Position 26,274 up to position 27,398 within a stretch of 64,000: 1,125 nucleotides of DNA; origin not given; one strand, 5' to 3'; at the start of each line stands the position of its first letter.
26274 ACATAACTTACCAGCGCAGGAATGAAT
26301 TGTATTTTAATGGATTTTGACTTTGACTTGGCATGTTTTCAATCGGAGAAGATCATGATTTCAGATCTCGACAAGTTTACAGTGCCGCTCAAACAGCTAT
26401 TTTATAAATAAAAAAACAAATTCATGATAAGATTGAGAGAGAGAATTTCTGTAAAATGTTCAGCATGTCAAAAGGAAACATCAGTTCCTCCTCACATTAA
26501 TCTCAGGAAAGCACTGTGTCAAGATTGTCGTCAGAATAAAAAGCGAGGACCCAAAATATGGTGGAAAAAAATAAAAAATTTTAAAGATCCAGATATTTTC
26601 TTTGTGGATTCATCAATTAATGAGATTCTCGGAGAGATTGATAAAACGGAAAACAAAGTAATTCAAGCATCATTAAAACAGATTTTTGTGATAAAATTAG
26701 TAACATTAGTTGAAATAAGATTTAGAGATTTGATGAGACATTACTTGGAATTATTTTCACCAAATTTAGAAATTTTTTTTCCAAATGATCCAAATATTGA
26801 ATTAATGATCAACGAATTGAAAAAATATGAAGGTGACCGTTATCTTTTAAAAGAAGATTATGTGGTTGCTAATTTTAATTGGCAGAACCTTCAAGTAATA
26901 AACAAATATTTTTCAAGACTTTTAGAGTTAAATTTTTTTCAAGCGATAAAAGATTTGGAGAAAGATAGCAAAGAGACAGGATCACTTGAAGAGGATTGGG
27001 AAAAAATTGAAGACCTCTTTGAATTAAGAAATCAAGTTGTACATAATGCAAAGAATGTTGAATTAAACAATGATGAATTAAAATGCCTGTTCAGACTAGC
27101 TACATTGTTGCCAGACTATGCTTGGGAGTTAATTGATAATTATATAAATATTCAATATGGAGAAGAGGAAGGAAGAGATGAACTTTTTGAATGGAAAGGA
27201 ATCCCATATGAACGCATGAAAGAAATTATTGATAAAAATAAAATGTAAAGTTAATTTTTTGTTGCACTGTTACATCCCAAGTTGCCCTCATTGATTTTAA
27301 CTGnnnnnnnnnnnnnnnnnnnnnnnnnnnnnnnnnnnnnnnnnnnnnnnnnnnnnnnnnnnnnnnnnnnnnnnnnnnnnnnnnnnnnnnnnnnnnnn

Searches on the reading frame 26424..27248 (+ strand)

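Call 10: search_protein_families(library=pfam, proteins=[window:26424-27248:+], max_evalue=0.01)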
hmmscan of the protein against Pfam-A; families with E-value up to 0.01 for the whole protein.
window:26424-27248:+ (274 aa): 1 family
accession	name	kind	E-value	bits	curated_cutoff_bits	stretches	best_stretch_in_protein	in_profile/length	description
PF23477.1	zf_Tbcl_2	-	0.0036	17.4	27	1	5-40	1-37/37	Probable treble clef zinc finger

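Call 61: search_protein_families(library=padloc, proteins=[window:26424-27248:+], max_evalue=0.001)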
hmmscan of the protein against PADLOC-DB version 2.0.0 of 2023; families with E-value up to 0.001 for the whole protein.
window:26424-27248:+ (274 aa): 0 families
